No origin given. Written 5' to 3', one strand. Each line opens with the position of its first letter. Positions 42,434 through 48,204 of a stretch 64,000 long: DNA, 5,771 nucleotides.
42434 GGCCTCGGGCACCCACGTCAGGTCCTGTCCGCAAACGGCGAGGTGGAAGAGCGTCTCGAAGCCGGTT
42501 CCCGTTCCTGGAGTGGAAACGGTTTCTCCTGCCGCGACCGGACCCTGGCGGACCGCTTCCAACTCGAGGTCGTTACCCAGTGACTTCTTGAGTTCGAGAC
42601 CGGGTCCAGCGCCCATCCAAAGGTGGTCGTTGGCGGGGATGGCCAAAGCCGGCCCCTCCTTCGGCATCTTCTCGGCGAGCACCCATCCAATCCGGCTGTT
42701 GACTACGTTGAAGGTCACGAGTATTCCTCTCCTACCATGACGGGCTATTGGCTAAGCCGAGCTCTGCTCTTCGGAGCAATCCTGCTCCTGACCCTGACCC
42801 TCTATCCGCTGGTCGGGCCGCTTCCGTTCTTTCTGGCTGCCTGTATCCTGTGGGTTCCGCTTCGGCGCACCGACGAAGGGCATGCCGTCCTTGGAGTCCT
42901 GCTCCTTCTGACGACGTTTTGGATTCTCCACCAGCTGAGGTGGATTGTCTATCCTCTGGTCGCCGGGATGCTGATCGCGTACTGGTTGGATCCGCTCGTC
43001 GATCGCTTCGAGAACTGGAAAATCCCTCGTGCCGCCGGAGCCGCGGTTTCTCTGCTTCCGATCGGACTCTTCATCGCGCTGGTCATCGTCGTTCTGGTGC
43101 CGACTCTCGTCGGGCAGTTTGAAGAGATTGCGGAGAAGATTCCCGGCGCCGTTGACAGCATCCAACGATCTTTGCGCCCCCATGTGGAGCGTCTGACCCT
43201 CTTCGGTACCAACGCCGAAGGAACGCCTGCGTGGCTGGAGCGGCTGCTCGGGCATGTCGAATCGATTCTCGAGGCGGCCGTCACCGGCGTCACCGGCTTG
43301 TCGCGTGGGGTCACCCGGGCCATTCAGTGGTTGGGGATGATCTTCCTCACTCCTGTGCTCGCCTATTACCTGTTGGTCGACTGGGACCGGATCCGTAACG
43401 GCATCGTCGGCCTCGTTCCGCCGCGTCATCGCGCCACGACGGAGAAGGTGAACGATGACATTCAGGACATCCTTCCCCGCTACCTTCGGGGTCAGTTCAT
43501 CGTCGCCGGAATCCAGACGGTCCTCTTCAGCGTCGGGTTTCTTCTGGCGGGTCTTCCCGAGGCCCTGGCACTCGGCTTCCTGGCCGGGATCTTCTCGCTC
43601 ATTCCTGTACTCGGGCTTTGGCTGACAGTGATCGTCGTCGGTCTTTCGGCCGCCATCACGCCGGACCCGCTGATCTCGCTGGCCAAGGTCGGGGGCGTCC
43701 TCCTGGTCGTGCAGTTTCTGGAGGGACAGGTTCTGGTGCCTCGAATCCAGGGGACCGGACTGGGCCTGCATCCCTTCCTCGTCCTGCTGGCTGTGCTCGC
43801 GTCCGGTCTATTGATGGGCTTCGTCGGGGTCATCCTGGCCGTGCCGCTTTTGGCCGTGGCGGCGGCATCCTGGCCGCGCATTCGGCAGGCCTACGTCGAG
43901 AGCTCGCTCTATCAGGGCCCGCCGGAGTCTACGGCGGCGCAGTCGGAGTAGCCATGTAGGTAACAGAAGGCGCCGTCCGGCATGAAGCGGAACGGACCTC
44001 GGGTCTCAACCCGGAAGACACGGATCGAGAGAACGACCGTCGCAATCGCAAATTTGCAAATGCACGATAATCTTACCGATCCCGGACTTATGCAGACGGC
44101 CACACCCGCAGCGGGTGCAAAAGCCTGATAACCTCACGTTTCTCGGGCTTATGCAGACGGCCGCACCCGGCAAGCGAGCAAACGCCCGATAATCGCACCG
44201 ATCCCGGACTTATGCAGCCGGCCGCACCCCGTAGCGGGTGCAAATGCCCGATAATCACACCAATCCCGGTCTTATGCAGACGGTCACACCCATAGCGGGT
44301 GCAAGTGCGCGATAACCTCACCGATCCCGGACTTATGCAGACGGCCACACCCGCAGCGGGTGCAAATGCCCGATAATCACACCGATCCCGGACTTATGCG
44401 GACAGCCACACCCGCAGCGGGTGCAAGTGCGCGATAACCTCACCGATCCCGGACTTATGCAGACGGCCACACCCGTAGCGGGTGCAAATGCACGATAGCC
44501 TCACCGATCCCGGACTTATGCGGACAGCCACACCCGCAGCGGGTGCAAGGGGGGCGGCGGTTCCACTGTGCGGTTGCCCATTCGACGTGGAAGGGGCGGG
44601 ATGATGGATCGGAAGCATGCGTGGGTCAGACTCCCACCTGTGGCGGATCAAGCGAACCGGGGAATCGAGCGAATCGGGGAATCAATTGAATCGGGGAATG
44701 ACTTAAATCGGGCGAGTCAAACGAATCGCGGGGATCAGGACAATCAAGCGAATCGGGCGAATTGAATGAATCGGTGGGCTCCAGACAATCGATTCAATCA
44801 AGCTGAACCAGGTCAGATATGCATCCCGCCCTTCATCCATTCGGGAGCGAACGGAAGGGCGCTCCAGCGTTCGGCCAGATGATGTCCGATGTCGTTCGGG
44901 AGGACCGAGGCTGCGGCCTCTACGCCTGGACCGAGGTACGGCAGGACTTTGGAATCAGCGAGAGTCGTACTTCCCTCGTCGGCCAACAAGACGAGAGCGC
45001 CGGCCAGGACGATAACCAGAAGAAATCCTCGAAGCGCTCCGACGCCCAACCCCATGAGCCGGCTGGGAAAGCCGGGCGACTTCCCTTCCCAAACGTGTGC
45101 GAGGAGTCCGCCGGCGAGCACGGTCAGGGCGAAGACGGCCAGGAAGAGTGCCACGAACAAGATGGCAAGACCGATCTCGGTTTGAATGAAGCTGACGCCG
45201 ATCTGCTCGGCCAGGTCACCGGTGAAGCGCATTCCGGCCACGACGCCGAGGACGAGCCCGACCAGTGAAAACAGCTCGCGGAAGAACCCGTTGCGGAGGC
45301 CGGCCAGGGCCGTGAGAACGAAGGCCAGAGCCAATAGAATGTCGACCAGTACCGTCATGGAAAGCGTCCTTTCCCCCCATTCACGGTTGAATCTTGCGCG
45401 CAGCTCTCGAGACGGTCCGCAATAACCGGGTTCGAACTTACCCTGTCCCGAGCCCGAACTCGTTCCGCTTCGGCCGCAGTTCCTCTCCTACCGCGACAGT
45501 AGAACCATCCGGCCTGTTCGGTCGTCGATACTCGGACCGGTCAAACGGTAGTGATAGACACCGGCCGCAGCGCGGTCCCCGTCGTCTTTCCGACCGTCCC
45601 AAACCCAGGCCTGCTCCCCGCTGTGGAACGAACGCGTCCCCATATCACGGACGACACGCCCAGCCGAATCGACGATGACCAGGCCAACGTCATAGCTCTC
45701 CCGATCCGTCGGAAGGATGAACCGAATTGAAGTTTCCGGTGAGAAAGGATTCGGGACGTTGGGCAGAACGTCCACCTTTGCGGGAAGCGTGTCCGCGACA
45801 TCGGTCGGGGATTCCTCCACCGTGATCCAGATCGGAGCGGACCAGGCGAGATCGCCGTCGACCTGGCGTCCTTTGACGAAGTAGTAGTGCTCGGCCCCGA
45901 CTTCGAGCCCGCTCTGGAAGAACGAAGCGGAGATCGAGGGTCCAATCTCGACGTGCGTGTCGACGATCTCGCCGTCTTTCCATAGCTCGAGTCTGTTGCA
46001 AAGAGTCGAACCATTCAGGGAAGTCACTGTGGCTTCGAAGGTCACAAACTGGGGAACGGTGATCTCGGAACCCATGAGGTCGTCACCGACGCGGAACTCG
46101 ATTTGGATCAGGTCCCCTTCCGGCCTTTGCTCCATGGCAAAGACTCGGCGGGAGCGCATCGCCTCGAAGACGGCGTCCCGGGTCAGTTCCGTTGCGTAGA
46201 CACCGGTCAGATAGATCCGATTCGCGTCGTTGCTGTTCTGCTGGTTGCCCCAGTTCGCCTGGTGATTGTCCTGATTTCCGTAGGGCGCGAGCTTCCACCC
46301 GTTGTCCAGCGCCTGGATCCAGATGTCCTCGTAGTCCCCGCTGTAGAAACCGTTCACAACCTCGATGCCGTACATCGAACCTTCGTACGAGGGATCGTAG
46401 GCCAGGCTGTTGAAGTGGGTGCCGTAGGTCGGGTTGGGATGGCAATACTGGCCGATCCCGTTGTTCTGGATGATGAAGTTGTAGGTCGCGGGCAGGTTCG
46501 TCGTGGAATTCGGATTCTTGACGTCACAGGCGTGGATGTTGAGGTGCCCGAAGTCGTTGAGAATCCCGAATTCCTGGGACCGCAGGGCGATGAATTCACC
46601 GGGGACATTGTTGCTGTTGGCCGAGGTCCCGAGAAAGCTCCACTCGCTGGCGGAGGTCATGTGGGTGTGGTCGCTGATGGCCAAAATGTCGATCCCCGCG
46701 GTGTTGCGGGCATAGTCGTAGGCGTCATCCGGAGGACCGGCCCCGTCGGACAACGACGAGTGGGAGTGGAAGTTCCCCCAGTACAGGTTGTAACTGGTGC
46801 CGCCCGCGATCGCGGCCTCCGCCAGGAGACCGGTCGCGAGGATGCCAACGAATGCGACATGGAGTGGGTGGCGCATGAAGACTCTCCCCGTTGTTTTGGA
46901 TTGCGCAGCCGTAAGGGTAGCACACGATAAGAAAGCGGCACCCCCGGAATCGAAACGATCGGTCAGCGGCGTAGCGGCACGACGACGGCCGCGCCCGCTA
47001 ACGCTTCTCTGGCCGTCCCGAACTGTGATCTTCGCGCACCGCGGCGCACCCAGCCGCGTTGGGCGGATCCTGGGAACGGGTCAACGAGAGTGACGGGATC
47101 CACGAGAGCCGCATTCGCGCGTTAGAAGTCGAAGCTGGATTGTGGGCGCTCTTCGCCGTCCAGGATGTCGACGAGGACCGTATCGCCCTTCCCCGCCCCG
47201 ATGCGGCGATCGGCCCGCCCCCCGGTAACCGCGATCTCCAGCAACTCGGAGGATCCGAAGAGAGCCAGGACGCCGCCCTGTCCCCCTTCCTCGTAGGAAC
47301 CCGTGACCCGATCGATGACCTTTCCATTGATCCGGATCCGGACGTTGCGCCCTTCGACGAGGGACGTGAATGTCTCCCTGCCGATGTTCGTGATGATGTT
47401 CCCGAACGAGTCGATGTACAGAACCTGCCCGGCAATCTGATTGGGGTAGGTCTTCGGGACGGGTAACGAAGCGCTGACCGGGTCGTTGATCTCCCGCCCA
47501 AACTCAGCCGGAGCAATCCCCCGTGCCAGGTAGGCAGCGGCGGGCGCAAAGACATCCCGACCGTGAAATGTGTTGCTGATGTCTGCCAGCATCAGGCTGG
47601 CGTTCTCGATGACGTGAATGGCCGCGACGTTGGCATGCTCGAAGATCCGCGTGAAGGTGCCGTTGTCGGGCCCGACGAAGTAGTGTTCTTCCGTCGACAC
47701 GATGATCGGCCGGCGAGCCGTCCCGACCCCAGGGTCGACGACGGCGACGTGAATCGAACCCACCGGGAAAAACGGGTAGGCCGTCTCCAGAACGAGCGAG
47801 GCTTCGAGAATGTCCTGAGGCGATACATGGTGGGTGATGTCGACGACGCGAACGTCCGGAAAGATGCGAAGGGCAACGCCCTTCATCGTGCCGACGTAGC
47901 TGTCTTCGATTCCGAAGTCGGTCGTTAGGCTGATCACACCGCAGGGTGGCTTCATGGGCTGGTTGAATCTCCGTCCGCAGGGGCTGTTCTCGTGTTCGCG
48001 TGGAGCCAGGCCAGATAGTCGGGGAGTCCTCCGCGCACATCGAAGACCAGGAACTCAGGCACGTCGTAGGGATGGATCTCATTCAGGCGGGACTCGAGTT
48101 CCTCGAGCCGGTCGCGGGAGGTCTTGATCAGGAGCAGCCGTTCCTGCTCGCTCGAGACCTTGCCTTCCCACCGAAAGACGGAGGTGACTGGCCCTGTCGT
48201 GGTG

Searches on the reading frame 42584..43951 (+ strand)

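Call 32: search_protein_families(library=pfam, proteins=[window:42584-43951:+], max_evalue=0.001)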
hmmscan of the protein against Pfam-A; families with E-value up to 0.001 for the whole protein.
window:42584-43951:+ (455 aa): 1 family
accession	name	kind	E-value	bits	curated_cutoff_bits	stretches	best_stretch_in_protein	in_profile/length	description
PF01594.21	AI-2E_transport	-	3.2e-58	197.9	34.3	1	104-428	3-321/327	AI-2E family transporter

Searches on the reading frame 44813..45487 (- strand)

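Call 32: search_protein_families(library=pfam, proteins=[window:44813-45487:-], max_evalue=0.001)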
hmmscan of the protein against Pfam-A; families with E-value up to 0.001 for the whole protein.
window:44813-45487:- (224 aa): 1 family
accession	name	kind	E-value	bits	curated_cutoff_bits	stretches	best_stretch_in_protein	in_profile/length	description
PF02674.22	Colicin_V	-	4.8e-20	72.4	29.3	1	48-185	1-139/144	Colicin V production protein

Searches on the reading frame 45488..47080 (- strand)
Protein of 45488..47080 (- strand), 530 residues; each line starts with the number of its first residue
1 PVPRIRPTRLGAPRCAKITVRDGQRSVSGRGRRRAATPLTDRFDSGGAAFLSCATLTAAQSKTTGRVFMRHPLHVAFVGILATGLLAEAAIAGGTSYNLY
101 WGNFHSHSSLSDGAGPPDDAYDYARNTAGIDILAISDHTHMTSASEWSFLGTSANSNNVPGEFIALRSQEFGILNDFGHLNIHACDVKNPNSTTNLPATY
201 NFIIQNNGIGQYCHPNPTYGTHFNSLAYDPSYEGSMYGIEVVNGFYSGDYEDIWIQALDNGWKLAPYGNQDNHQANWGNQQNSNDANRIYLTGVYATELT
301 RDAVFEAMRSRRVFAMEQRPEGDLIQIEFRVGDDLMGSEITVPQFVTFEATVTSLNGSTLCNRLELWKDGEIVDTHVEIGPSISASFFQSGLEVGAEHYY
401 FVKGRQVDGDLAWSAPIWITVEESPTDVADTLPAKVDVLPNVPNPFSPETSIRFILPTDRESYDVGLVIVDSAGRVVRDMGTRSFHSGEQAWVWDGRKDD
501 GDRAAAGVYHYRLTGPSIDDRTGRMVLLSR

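Call 32: search_protein_families(library=pfam, proteins=[window:45488-47080:-], max_evalue=0.001)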
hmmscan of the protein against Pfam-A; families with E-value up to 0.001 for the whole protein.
window:45488-47080:- (530 aa): 2 families
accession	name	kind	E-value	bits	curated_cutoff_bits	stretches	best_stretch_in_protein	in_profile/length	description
PF13860.13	FlgD_ig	-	2.4e-08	34.3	27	1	454-514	14-74/79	FlgD Ig-like domain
PF12228.14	DUF3604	-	1.6e-06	27.3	20.4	1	280-360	369-445/591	Protein of unknown function (DUF3604)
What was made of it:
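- On T9SS type A cargo: Another protein of the window (45488-47080) has FlgD_ig at 34.3 > 27 (call 32), so such tails are in use in this genome.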

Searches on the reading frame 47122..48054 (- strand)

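Call 32: search_protein_families(library=pfam, proteins=[window:47122-48054:-], max_evalue=0.001)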
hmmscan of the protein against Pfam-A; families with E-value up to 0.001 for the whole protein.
window:47122-48054:- (310 aa): 2 families
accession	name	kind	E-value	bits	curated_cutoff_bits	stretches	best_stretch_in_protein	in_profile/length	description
PF01887.21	SAM_HAT_N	-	3.9e-57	192.5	26.3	1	41-186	1-145/145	SAM hydroxide adenosyltransferase N-terminal domain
PF20257.3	SAM_HAT_C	-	4.4e-21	75.4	25.5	1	209-293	1-83/84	SAM hydroxide adenosyltransferase C-terminal domain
